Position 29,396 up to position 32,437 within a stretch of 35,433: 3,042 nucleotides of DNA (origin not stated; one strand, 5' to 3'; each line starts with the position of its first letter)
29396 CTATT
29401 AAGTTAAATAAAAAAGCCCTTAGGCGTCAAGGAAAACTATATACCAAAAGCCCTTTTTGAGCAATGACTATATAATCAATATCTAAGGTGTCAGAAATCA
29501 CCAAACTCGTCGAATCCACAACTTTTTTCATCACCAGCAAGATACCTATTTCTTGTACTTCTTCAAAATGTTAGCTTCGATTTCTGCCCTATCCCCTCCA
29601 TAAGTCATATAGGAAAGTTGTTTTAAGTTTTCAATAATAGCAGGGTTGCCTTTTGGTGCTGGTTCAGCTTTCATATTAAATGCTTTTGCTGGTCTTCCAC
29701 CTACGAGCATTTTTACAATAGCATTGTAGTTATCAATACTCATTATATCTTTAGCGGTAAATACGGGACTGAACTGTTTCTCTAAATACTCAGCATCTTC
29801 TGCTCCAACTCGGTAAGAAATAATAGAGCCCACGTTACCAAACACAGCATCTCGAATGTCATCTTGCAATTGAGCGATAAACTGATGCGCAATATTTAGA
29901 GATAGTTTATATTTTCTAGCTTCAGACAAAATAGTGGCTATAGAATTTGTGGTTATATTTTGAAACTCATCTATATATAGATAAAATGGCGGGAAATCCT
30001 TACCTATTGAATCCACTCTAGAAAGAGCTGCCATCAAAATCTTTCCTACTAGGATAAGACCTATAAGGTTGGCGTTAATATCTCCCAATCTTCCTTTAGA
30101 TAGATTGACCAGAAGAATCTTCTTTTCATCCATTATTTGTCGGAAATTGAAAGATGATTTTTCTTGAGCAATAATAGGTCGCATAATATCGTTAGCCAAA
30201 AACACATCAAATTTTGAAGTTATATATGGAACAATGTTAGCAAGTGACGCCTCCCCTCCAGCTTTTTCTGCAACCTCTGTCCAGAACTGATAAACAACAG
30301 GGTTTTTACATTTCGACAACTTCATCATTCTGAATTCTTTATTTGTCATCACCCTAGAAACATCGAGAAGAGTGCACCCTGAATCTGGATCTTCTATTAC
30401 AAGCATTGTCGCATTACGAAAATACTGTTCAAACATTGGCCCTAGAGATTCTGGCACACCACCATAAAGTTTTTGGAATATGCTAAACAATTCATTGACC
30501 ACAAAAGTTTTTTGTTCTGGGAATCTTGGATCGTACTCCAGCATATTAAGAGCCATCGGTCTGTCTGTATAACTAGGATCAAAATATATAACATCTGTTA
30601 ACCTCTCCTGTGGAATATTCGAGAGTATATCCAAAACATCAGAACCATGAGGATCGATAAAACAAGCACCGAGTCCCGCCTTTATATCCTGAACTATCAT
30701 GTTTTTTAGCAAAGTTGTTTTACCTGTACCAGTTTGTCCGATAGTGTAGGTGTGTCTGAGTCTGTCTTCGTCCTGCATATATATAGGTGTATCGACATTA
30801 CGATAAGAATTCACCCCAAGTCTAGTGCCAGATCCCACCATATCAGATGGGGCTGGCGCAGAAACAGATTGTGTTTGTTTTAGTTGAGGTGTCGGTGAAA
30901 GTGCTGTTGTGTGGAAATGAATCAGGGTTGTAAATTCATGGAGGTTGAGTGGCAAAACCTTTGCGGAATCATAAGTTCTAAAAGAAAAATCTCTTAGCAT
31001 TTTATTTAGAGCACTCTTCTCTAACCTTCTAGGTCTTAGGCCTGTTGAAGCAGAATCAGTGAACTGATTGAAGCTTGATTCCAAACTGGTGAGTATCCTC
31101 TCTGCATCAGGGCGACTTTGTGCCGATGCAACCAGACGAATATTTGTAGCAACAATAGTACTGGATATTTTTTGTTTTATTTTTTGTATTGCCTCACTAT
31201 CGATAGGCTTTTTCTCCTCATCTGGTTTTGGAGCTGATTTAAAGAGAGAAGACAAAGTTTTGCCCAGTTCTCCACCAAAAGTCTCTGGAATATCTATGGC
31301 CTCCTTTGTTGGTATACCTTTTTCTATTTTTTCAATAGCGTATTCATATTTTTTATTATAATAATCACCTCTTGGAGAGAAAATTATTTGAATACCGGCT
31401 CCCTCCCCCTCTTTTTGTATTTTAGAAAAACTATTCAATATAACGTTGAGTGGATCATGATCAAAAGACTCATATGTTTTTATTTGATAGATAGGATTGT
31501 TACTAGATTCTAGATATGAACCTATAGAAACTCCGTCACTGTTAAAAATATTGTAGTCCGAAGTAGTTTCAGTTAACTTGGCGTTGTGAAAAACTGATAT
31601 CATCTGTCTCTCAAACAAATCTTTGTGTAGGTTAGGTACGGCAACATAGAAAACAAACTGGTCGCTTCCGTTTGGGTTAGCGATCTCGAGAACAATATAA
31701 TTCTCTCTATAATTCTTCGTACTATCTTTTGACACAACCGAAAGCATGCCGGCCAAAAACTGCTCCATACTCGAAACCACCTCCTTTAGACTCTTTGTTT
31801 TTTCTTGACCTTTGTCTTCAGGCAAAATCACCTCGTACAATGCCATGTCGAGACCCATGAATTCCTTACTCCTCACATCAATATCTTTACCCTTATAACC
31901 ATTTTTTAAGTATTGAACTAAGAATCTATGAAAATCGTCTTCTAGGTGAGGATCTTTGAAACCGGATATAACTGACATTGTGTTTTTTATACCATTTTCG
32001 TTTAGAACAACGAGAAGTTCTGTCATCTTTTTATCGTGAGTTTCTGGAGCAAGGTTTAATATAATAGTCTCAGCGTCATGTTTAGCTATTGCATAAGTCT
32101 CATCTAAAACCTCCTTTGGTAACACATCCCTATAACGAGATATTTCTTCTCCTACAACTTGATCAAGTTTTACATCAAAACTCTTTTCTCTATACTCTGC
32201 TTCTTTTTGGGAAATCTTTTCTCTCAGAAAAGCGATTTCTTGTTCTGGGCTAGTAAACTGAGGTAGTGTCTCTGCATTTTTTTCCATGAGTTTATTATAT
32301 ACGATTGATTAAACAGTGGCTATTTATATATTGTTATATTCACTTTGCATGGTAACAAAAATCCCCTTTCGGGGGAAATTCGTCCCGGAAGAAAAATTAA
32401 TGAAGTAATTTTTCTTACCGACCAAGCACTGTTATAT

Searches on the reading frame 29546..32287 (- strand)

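Call 15: search_protein_families(library=pfam, proteins=[window:29546-32287:-], max_evalue=0.001)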
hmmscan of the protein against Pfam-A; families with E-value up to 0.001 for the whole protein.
window:29546-32287:- (913 aa): 1 family
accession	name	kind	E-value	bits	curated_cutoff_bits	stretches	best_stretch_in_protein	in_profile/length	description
PF12696.13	TraG-D_C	-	3.2e-05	24.3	22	1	767-826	1-65/126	TraM recognition site of TraD and TraG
